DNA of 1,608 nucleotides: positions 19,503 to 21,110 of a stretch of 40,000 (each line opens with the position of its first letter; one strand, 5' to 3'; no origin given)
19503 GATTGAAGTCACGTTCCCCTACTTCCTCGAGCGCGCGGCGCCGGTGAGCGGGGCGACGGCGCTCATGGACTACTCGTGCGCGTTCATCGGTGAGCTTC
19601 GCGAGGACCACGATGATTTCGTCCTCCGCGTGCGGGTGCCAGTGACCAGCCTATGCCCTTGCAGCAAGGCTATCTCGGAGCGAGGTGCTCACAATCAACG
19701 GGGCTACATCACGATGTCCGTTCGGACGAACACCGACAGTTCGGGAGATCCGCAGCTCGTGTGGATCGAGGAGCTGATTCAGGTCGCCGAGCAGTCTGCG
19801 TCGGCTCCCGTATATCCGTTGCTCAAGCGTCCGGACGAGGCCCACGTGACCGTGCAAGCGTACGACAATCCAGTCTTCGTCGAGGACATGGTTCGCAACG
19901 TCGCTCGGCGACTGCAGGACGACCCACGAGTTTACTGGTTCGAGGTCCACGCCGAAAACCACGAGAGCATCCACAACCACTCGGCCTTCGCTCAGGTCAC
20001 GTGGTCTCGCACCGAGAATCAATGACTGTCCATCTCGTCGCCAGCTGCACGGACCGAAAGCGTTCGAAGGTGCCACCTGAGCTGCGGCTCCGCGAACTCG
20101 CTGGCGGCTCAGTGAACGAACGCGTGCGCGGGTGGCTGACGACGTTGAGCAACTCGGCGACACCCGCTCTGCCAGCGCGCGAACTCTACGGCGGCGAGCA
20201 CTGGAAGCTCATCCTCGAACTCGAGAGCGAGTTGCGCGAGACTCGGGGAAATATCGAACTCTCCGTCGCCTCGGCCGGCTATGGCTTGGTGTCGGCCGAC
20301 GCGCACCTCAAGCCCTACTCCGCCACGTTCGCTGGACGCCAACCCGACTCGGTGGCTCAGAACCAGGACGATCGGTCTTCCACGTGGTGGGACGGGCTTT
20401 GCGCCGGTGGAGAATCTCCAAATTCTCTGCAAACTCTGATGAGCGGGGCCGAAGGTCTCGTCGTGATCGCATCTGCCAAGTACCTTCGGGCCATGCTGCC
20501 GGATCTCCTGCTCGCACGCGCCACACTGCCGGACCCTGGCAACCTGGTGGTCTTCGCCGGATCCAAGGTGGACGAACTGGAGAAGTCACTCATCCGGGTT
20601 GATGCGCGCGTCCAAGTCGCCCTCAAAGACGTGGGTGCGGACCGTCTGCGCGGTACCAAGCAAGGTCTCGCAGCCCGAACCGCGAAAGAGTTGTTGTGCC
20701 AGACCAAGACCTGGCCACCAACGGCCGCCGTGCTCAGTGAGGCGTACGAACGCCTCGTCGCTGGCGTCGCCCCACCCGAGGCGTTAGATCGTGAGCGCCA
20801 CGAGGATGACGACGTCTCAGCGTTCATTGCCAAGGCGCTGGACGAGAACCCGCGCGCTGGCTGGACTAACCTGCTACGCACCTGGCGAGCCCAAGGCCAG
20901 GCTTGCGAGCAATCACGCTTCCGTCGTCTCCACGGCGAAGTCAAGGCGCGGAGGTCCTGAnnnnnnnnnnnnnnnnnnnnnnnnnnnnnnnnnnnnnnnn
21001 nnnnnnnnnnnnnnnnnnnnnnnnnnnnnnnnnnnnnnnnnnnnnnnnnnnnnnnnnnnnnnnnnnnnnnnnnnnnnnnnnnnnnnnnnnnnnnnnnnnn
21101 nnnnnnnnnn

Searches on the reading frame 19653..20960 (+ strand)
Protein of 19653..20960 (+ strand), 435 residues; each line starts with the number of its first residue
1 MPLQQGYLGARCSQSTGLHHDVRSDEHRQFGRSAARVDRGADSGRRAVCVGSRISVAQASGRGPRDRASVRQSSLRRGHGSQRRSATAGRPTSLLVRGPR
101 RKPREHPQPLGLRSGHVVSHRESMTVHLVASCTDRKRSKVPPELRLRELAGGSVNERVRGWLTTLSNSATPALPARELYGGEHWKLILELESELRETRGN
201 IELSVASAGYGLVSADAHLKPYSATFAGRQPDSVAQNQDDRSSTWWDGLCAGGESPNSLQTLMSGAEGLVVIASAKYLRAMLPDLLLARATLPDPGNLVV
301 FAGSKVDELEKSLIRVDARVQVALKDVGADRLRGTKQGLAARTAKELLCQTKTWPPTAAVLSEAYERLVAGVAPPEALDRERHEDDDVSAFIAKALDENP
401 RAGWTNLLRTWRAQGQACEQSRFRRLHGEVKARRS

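Call 12: search_protein_families(library=pfam, proteins=[window:19653-20960:+], max_evalue=0.001)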
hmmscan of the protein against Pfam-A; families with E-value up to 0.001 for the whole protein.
window:19653-20960:+ (435 aa): 0 families

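Call 14: search_protein_families(library=padloc, proteins=[window:19653-20960:+], max_evalue=1)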
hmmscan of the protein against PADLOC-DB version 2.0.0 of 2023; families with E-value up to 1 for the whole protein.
window:19653-20960:+ (435 aa): 11 families
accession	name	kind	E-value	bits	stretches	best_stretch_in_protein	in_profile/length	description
PDLC02817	DpdC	-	6.6e-65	217.4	1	126-432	4-295/299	DpdC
PDLC02818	DpdC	-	1.5e-41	140.7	1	124-433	2-317/319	DpdC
PDLC02815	DpdC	-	1.4e-33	114.7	1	123-432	4-307/312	DpdC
PDLC02816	DpdC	-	3.3e-16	57.5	1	126-430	4-309/313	DpdC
PDLC02823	DpdC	-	1.5e-14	52.4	1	220-434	4-219/223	DpdC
PDLC02813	DpdC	-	3.7e-13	47.5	2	125-288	3-157/310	DpdC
PDLC02814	DpdC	-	1.1e-12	46.3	1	272-427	2-145/151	DpdC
PDLC02820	DpdC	-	3.7e-06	25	1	126-236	4-113/165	DpdC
PDLC02821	DpdC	-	0.00038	18.3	1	382-425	117-160/170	DpdC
PDLC02819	DpdC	-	0.00076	17.8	1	382-425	48-91/101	DpdC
PDLC04712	PDC-M57A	-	0.008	14.5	1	172-240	17-73/138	-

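Call 15: search_protein_families(library=ncbifam, proteins=[window:19653-20960:+], max_evalue=0.01)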
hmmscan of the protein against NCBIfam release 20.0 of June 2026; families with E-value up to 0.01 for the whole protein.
window:19653-20960:+ (435 aa): 0 families
